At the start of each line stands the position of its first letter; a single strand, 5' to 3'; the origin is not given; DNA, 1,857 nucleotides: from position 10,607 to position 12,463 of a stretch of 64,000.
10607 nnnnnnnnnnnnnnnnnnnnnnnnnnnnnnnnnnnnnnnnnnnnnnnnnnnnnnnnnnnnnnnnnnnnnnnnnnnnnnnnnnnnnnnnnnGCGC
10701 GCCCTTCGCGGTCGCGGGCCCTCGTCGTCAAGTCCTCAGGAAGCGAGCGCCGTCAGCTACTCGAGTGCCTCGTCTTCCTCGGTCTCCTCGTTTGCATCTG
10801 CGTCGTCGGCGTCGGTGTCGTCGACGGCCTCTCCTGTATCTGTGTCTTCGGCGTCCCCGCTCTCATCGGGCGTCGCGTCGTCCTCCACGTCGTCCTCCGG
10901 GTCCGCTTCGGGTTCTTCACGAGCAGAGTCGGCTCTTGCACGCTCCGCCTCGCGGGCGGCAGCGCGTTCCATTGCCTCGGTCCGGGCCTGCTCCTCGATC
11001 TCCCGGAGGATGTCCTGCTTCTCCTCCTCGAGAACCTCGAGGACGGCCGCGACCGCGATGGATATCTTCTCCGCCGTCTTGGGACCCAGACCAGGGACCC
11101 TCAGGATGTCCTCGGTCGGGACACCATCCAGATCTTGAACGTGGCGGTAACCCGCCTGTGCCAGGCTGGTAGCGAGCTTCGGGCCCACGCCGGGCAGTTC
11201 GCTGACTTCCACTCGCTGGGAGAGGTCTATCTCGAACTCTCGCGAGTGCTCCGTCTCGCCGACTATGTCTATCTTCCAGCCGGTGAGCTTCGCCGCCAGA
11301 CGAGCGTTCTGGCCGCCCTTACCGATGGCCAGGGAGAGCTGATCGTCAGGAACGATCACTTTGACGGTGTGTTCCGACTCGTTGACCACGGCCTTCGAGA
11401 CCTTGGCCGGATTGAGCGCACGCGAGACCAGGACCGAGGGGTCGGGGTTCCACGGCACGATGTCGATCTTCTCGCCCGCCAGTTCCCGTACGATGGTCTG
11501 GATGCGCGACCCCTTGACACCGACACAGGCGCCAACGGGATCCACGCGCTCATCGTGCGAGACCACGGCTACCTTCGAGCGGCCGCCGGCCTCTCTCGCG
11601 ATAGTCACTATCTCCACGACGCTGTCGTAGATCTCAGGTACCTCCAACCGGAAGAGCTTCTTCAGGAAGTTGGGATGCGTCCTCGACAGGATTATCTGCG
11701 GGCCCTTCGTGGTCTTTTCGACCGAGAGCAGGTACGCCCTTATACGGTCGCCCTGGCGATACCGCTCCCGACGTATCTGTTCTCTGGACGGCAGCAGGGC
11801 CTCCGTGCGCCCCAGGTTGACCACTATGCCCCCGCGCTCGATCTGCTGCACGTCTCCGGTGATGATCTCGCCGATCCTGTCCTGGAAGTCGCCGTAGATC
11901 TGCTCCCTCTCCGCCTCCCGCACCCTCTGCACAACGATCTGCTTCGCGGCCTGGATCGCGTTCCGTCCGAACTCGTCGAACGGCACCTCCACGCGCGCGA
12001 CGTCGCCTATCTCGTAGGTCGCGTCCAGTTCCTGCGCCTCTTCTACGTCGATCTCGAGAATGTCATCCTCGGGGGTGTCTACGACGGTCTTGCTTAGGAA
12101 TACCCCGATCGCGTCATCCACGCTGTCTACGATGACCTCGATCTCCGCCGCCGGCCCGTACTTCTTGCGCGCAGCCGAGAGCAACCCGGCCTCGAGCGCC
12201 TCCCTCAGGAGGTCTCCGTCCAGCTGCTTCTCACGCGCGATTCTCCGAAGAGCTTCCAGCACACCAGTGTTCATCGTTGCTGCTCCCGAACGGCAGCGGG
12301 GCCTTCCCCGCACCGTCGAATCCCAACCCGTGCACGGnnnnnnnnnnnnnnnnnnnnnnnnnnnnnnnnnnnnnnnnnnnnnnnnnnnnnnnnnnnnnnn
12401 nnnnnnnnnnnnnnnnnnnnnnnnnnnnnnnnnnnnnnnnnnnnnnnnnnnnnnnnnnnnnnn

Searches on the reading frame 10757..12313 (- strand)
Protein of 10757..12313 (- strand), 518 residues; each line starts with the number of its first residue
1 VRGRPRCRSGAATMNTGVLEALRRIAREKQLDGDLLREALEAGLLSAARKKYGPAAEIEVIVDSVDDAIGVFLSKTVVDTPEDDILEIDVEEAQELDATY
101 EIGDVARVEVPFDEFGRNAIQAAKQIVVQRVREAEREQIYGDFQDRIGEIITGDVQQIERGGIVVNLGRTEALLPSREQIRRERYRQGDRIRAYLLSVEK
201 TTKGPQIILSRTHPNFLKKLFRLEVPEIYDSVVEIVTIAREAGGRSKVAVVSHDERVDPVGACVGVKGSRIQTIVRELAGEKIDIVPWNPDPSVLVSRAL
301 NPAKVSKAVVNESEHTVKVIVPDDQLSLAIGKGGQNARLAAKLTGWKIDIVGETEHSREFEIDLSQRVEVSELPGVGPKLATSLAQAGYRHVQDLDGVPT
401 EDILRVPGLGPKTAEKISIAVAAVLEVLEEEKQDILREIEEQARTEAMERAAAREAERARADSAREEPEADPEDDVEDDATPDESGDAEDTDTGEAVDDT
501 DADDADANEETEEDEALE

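Call 32: search_protein_families(library=pfam, proteins=[window:10757-12313:-], max_evalue=0.00001)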
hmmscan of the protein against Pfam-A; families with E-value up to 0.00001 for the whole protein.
window:10757-12313:- (518 aa): 6 families
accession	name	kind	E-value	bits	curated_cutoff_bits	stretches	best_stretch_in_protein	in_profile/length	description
PF08529.16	NusA_N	-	1.2e-32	113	23.8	1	19-137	3-119/119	NusA N-terminal domain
PF13184.12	KH_5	-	1.7e-31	108.5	27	1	242-307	1-66/69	NusA-like KH domain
PF14520.12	HHH_5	-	1.1e-10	42.3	27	1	370-417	4-51/57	Helix-hairpin-helix domain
PF00575.29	S1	-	5.7e-10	39.9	22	1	145-206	2-70/74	S1 RNA binding domain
PF00013.35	KH_1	-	9e-08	32.2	21.5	0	316-362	1-50/66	KH domain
PF00633.29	HHH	-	7e-07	29.2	24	0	401-417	11-27/30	Helix-hairpin-helix motif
